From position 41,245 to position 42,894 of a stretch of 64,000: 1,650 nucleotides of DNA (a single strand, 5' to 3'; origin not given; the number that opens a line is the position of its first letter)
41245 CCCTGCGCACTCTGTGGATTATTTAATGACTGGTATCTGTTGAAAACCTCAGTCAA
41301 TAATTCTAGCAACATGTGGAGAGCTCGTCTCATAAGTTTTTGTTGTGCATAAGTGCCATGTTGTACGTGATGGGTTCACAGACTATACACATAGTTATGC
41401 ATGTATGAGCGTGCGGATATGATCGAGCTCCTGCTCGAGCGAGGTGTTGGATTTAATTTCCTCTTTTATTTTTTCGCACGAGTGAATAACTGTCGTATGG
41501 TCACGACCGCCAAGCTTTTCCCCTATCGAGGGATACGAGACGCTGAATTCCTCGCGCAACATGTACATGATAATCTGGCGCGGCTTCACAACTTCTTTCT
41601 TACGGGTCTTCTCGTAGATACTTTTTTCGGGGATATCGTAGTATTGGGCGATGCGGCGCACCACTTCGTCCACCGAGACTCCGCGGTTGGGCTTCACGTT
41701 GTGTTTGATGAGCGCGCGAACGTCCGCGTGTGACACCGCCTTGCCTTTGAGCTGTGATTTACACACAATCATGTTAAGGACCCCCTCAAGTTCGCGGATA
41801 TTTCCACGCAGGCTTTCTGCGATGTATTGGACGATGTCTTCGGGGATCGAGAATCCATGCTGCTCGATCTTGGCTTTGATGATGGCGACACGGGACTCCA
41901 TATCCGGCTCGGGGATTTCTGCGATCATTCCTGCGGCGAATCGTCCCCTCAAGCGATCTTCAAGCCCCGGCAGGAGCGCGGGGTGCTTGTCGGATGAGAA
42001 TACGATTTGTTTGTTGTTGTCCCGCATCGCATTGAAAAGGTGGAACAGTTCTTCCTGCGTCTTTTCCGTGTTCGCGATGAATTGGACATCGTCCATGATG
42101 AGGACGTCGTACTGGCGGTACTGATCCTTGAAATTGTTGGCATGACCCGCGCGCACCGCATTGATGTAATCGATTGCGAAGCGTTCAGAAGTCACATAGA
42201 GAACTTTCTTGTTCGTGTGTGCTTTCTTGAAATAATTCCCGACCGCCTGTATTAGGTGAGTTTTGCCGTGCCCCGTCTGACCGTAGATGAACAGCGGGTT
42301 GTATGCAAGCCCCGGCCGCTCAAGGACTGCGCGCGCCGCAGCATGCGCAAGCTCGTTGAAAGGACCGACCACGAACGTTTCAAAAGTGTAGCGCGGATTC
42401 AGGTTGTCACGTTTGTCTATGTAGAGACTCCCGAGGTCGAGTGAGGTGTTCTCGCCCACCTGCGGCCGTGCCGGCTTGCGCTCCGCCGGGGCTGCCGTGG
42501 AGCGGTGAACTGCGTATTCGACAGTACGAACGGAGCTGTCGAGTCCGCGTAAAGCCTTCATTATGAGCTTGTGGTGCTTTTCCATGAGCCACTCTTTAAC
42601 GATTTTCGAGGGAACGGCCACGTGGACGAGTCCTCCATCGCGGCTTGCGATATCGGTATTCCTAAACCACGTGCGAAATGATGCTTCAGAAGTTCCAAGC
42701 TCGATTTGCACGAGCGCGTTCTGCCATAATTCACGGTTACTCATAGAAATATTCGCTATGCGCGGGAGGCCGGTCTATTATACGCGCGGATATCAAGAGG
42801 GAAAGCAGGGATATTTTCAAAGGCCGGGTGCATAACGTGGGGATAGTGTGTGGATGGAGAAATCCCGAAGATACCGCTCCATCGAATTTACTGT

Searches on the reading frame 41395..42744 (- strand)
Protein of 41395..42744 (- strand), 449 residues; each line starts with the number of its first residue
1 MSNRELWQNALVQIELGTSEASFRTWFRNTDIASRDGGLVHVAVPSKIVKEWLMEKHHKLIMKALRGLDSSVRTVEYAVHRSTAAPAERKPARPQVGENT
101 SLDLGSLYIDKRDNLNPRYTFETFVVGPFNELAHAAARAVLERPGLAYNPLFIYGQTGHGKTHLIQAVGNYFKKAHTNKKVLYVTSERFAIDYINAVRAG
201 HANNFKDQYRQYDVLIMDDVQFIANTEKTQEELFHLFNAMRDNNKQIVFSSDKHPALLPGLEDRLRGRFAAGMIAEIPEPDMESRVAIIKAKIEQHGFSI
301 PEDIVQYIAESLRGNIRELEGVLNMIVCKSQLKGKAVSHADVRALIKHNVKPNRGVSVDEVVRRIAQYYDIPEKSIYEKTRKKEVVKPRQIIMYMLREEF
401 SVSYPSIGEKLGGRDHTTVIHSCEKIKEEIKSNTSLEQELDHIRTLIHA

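Call 95: search_protein_families(library=pfam, proteins=[window:41395-42744:-], max_evalue=0.0001)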
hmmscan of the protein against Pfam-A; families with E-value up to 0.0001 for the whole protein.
window:41395-42744:- (449 aa): 7 families
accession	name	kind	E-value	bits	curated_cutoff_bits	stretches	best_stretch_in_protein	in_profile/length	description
PF00308.24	Bac_DnaA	-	1.2e-64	217.8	23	1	115-275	1-161/162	Bacterial DnaA ATPAse domain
PF08299.17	Bac_DnaA_C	-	1.2e-25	89.7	31.5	1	358-426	1-69/69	Bacterial dnaA protein helix-turn-helix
PF11638.13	DnaA_N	-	1.8e-10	40.8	24.6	1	5-66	2-64/65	DnaA N-terminal domain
PF01695.23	IstB_IS21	-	3e-07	30.6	24.1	1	151-253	95-194/238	IstB-like ATP binding protein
PF13173.12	AAA_14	-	2.2e-06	28.1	27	1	149-270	3-116/129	AAA domain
PF00004.35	AAA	-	3.5e-05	24.7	21.2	1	152-253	2-110/131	ATPase family associated with various cellular activities (AAA)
PF00910.28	RNA_helicase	-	4.7e-05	24.3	21.5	0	152-245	2-79/105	RNA helicase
